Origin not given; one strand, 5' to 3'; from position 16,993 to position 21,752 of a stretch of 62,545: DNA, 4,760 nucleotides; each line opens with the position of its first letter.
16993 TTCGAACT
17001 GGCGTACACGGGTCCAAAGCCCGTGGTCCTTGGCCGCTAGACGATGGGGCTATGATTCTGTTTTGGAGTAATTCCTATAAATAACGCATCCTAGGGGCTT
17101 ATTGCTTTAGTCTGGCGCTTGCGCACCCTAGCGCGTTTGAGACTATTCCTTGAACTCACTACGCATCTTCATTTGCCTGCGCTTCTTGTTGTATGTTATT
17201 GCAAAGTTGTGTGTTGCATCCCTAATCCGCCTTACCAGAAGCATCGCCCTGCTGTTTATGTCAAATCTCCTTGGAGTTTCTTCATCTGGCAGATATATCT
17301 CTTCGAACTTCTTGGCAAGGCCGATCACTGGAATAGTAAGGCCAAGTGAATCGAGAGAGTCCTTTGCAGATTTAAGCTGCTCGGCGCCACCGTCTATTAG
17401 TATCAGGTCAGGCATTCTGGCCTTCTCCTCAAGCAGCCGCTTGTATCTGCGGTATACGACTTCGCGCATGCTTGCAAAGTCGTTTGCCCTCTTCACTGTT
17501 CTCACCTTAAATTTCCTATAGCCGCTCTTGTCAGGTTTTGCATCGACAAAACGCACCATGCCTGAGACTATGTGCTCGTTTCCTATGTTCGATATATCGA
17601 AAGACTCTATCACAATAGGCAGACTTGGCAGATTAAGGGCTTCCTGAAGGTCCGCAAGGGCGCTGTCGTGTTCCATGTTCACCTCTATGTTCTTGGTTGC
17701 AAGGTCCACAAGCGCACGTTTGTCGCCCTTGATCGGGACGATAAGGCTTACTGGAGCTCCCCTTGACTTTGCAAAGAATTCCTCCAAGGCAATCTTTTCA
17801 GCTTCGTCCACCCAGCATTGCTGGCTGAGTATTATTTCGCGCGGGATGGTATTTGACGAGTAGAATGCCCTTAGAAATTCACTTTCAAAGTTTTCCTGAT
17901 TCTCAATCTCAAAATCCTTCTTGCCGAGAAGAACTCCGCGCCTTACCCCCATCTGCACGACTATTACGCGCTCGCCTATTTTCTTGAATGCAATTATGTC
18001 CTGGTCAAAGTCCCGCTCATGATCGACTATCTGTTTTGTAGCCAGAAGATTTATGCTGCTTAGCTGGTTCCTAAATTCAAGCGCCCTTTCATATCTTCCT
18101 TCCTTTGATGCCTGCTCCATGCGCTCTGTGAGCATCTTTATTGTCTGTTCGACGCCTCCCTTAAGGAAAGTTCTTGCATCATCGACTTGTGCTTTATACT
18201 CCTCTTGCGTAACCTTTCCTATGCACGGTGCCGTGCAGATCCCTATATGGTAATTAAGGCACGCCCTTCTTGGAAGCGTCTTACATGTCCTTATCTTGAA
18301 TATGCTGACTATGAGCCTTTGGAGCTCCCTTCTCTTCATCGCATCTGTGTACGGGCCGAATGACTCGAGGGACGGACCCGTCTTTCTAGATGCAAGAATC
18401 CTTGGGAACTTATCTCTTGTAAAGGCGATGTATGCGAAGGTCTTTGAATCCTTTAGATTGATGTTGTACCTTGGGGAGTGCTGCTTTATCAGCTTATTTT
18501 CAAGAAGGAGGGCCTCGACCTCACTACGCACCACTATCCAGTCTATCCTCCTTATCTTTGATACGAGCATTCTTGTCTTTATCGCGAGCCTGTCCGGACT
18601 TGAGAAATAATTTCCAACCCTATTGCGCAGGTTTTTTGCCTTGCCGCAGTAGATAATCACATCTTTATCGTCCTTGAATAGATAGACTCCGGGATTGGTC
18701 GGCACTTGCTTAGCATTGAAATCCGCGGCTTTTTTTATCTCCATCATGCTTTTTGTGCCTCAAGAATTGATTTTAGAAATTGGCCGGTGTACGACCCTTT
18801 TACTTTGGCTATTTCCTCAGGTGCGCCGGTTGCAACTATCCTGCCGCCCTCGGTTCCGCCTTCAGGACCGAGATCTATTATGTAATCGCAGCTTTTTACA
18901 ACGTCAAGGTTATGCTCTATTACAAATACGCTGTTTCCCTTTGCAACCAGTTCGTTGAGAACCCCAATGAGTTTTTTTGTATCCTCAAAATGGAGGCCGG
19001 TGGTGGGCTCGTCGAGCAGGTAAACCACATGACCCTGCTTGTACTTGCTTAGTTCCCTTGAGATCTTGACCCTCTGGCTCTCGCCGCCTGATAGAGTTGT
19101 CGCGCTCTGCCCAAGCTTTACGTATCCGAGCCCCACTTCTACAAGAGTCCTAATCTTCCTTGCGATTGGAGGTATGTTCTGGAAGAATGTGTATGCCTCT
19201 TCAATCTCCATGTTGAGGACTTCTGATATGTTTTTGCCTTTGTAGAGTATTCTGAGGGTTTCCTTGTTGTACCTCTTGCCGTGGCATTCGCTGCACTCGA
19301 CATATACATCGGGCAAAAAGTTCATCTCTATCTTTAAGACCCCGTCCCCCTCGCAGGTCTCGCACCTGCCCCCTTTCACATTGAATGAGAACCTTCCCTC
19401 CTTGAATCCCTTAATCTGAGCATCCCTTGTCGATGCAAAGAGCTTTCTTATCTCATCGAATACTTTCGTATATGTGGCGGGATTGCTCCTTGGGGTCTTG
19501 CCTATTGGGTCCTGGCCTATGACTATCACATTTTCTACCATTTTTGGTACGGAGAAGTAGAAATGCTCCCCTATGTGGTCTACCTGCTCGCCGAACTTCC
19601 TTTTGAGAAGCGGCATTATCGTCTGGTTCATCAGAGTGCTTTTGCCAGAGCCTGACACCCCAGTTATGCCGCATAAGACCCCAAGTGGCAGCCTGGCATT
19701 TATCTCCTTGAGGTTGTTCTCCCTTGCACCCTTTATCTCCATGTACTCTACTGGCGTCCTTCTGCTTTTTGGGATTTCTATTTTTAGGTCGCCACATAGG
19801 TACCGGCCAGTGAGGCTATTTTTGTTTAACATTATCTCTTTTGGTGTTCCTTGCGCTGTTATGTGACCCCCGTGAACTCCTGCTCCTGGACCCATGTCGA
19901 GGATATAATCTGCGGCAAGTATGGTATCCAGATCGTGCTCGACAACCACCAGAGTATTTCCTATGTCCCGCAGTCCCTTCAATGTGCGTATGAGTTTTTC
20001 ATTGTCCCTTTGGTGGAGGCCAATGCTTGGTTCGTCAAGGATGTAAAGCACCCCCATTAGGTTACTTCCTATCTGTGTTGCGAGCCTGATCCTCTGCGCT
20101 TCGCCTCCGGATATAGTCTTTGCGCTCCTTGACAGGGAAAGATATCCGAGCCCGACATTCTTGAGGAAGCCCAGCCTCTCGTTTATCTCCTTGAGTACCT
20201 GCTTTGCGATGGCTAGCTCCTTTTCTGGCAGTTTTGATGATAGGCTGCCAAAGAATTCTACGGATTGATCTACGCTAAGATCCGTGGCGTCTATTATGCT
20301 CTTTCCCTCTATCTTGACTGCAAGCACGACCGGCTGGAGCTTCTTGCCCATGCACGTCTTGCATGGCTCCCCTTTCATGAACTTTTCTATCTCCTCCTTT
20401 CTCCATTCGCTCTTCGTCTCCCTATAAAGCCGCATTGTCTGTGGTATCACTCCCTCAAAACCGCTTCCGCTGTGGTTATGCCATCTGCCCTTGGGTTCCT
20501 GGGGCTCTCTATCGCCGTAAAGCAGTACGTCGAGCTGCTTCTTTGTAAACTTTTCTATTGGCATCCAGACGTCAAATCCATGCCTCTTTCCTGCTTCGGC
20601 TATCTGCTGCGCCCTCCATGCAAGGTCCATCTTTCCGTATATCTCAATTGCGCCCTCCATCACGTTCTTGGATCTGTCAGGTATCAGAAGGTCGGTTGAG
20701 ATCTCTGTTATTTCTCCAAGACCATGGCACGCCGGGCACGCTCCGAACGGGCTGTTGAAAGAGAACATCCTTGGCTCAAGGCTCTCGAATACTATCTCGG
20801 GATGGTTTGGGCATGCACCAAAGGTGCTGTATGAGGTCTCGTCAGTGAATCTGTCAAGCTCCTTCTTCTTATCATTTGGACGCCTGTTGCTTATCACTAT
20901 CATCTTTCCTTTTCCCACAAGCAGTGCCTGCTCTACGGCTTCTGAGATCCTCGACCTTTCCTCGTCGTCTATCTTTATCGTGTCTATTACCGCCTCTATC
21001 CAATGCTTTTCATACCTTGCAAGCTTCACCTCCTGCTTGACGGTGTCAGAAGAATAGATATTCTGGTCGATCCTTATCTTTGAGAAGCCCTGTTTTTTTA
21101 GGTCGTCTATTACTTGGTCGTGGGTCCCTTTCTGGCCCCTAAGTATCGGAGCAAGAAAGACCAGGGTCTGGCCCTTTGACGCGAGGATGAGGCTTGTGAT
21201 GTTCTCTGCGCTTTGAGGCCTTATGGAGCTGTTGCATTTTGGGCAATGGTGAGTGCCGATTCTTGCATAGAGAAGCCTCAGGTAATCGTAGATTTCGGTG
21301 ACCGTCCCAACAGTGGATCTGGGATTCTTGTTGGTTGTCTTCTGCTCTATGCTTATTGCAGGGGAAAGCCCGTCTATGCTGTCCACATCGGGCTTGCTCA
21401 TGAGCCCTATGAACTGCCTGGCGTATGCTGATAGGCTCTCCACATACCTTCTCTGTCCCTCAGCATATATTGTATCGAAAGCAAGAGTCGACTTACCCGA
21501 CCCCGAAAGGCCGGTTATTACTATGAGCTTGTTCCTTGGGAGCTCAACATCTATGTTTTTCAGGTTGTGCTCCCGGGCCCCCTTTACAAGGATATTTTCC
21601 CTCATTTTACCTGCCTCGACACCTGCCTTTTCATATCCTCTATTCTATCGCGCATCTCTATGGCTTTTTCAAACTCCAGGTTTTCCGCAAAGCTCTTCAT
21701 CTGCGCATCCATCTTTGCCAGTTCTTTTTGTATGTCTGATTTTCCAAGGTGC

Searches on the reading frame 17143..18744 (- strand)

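Call 20: search_protein_families(library=pfam, proteins=[window:17143-18744:-], max_evalue=0.0001)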
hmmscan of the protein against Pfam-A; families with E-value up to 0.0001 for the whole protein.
window:17143-18744:- (533 aa): 4 families
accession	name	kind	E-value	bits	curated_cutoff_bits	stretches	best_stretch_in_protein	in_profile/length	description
PF08459.17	UvrC_RNaseH_dom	-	3.6e-49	167.1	22.3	1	367-516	1-159/159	UvrC RNAse H endonuclease domain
PF22920.2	UvrC_RNaseH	-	2.4e-19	69.8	24.3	1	247-358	1-114/116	UvrC Ribonuclease H-like domain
PF01541.30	GIY-YIG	-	7.3e-09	36.3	22.6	1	18-94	2-78/78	GIY-YIG catalytic domain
PF02151.25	UVR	-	1e-06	28.7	21.5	1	202-231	4-33/36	UvrB/uvrC motif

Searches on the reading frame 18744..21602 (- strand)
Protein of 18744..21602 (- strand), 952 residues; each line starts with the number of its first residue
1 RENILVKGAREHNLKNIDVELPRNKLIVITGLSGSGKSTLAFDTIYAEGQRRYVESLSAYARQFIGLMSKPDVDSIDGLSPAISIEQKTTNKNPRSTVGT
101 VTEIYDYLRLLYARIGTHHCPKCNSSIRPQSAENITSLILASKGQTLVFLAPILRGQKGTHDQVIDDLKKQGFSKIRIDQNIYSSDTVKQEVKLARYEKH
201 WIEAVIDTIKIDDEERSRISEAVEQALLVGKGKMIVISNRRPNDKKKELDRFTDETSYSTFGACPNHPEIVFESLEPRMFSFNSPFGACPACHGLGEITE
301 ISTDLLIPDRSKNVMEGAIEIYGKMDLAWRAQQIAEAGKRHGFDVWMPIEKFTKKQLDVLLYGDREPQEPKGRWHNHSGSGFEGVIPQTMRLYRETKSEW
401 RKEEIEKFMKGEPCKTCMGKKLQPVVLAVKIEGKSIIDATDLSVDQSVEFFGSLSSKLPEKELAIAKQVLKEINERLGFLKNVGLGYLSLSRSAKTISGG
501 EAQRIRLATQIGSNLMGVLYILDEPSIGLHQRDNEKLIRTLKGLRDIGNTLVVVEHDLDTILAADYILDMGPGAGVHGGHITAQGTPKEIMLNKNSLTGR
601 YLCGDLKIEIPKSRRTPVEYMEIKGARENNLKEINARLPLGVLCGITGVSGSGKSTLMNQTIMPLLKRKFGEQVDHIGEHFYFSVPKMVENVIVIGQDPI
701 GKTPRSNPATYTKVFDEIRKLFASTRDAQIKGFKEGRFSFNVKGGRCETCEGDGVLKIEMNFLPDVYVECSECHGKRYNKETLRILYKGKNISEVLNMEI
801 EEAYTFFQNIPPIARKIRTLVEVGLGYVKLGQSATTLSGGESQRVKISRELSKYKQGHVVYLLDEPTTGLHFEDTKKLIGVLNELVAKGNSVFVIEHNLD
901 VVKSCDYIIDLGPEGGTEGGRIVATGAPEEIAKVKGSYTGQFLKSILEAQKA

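Call 20: search_protein_families(library=pfam, proteins=[window:18744-21602:-], max_evalue=0.0001)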
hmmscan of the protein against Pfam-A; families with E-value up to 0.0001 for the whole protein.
window:18744-21602:- (952 aa): 12 families
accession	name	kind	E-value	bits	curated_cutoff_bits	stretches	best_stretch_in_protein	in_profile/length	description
PF17760.6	UvrA_inter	-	7.8e-28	97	23.3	1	130-238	1-107/109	UvrA interaction domain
PF17755.6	UvrA_DNA-bind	-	5.8e-25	88.2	23.2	1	304-407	3-110/110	UvrA DNA-binding domain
PF00005.33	ABC_tran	-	6.6e-22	79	25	0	825-868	97-137/137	ABC transporter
PF02463.25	SMC_N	-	7.9e-08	32.4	40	0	803-910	135-210/220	RecF/RecN/SMC N terminal domain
PF13555.12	AAA_29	-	1.1e-07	31.9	27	0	18-40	16-38/61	P-loop containing region of AAA domain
PF03193.22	RsgA_GTPase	-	2e-07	31.5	30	0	583-661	51-126/174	RsgA GTPase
PF20720.3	nSTAND3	-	1.9e-06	28.1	27.2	0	20-46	13-39/155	Novel STAND NTPase 3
PF20703.3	nSTAND1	-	3.4e-06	27.4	27.1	0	627-669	19-60/379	Novel STAND NTPase 1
PF13191.12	AAA_16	-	9e-06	26.7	32.6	0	23-64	23-63/167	AAA ATPase domain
PF13173.12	AAA_14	-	3.6e-05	24.2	27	0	24-49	2-27/129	AAA domain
PF01637.24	ATPase_2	-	9.1e-05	22.8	33.2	0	627-670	4-49/225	ATPase domain predominantly from Archaea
PF03308.22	MeaB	-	9.8e-05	21.9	23.1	0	637-668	29-60/273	Methylmalonyl Co-A mutase-associated GTPase MeaB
